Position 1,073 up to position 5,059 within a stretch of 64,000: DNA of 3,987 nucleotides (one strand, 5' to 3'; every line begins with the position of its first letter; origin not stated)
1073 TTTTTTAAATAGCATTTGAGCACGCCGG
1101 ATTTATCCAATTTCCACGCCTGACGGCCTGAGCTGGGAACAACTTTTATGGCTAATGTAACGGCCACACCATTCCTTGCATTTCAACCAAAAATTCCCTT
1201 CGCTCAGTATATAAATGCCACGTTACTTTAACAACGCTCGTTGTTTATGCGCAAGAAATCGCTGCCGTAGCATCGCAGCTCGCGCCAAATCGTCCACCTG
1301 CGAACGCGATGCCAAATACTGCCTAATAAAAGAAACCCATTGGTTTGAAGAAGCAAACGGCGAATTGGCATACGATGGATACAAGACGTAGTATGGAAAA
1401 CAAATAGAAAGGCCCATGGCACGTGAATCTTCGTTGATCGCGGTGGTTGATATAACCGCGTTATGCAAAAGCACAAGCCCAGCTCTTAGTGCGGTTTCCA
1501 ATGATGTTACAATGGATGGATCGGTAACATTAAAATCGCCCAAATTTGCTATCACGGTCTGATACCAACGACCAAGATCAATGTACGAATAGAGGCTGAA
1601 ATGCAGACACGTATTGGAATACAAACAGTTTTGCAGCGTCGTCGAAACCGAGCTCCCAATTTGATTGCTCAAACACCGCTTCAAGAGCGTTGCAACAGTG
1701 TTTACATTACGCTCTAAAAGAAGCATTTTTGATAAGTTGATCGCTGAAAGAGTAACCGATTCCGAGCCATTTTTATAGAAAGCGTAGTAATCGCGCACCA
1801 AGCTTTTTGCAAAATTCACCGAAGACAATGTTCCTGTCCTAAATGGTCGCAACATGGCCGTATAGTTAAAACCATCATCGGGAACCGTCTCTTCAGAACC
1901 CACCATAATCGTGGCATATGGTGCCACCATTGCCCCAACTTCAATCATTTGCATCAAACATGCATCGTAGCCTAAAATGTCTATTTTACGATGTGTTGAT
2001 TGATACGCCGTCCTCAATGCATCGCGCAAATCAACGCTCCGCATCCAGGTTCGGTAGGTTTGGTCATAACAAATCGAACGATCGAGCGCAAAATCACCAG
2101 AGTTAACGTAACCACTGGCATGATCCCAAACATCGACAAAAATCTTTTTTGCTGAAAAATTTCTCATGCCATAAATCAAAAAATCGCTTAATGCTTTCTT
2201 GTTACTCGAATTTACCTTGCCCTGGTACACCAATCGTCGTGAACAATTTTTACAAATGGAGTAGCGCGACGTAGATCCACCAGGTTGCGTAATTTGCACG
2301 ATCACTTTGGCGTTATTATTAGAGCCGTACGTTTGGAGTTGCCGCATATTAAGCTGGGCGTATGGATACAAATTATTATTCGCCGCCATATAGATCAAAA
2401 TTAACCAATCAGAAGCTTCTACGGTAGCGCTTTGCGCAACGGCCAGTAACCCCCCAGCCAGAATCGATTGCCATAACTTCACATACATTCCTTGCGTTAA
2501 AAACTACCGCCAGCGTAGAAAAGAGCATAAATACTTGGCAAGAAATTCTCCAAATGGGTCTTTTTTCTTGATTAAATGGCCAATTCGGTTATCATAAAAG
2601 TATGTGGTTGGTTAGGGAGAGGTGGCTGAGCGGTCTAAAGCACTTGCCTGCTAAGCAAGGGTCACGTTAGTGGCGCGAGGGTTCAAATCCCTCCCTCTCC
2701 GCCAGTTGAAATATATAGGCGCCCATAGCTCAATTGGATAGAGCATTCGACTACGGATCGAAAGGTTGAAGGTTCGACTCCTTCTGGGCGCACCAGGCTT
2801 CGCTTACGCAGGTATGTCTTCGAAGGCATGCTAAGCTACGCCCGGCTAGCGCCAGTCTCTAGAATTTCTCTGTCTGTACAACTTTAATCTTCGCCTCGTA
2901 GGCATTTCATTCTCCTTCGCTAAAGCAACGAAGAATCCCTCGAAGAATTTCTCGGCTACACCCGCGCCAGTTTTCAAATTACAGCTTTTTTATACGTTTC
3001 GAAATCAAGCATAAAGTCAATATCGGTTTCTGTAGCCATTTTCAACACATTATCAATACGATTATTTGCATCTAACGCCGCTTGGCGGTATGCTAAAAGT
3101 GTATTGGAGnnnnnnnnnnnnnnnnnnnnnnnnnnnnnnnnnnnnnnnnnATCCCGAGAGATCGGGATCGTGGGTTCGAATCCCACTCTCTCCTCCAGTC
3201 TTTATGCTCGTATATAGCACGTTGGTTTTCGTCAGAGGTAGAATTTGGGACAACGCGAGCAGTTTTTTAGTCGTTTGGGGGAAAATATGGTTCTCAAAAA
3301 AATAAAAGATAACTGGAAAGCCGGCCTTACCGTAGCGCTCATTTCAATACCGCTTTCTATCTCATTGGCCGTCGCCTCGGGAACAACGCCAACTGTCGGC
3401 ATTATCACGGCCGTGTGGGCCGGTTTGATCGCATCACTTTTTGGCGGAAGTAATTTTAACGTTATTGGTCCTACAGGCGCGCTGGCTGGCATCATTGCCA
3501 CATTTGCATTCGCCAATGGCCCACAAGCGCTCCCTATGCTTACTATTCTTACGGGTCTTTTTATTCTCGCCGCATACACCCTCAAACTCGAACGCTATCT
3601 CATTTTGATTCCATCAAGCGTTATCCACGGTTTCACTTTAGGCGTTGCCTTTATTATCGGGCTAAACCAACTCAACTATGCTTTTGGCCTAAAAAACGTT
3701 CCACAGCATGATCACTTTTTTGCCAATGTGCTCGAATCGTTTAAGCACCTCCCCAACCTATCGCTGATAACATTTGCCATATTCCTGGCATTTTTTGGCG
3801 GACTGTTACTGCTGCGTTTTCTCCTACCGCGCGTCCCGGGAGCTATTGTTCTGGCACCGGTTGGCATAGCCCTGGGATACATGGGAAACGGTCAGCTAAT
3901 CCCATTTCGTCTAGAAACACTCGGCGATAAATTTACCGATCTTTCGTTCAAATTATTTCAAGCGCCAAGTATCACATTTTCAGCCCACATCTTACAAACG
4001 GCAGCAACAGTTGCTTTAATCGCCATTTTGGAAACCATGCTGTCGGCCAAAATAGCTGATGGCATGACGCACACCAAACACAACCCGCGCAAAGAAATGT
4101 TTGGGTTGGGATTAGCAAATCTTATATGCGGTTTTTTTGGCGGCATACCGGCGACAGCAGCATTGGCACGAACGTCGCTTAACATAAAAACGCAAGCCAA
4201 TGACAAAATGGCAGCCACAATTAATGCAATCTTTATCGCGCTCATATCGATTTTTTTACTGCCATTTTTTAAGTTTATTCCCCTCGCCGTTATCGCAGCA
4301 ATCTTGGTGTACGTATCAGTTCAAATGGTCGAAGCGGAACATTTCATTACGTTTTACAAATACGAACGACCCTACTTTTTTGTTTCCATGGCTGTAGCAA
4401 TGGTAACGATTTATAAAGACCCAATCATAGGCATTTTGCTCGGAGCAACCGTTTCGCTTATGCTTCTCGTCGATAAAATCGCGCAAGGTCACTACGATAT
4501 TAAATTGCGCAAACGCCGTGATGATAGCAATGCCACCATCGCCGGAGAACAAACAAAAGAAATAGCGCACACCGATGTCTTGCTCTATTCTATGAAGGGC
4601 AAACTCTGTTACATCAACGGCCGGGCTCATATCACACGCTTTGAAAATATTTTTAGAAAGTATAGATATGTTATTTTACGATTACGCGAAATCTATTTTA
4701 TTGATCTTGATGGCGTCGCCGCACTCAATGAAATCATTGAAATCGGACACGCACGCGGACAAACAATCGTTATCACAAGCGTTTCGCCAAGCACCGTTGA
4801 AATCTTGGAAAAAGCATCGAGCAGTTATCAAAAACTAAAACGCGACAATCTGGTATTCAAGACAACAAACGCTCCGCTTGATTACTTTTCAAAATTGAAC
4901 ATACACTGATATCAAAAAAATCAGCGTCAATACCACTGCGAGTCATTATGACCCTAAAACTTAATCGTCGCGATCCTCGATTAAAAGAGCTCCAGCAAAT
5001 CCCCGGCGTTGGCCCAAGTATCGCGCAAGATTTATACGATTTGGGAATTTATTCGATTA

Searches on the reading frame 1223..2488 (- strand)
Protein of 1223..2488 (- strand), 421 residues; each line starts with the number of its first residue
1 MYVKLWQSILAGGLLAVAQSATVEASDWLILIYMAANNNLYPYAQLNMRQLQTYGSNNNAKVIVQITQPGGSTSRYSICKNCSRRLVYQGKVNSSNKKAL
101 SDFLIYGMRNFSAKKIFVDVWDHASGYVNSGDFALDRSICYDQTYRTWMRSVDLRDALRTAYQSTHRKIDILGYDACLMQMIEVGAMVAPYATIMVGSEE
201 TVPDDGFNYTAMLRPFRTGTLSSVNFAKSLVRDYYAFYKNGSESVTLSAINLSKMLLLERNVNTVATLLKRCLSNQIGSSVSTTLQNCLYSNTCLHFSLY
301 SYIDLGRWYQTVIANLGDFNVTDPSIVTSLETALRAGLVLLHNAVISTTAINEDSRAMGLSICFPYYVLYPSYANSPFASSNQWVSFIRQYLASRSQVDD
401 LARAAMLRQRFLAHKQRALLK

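Call 49: search_protein_families(library=pfam, proteins=[window:1223-2488:-], max_evalue=0.001)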
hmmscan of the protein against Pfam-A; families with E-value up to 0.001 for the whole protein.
window:1223-2488:- (421 aa): 1 family
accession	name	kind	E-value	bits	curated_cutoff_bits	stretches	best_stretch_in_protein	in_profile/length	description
PF03415.19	Peptidase_C11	-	5.1e-37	128.7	25.8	1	32-305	1-273/359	Clostripain family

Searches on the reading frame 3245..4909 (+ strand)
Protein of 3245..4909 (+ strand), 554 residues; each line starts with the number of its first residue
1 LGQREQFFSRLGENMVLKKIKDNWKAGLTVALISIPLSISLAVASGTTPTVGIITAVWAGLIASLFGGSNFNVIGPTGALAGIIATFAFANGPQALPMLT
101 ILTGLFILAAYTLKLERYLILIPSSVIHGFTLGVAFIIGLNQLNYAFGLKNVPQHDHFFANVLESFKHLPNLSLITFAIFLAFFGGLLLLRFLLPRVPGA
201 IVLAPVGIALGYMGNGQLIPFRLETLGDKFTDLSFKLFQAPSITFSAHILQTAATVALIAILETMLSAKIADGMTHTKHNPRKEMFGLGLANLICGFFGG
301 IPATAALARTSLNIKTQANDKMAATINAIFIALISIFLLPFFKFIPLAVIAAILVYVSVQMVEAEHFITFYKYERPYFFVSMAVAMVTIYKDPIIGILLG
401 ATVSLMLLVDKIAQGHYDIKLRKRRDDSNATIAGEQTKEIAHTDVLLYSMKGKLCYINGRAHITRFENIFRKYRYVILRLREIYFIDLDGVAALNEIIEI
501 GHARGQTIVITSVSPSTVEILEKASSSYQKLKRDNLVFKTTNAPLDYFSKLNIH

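Call 49: search_protein_families(library=pfam, proteins=[window:3245-4909:+], max_evalue=0.001)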
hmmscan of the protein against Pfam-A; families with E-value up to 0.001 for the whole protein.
window:3245-4909:+ (554 aa): 3 families
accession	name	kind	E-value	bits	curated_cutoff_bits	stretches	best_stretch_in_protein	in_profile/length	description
PF00916.26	Sulfate_transp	-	8.4e-60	203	23.2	1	25-383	6-379/380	Sulfate permease family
PF01740.26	STAS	-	5.7e-07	29.7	22.6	1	442-524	7-91/106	STAS domain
PF16983.11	MFS_MOT1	-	0.0001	23.1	30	1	270-361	25-111/111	Molybdate transporter of MFS superfamily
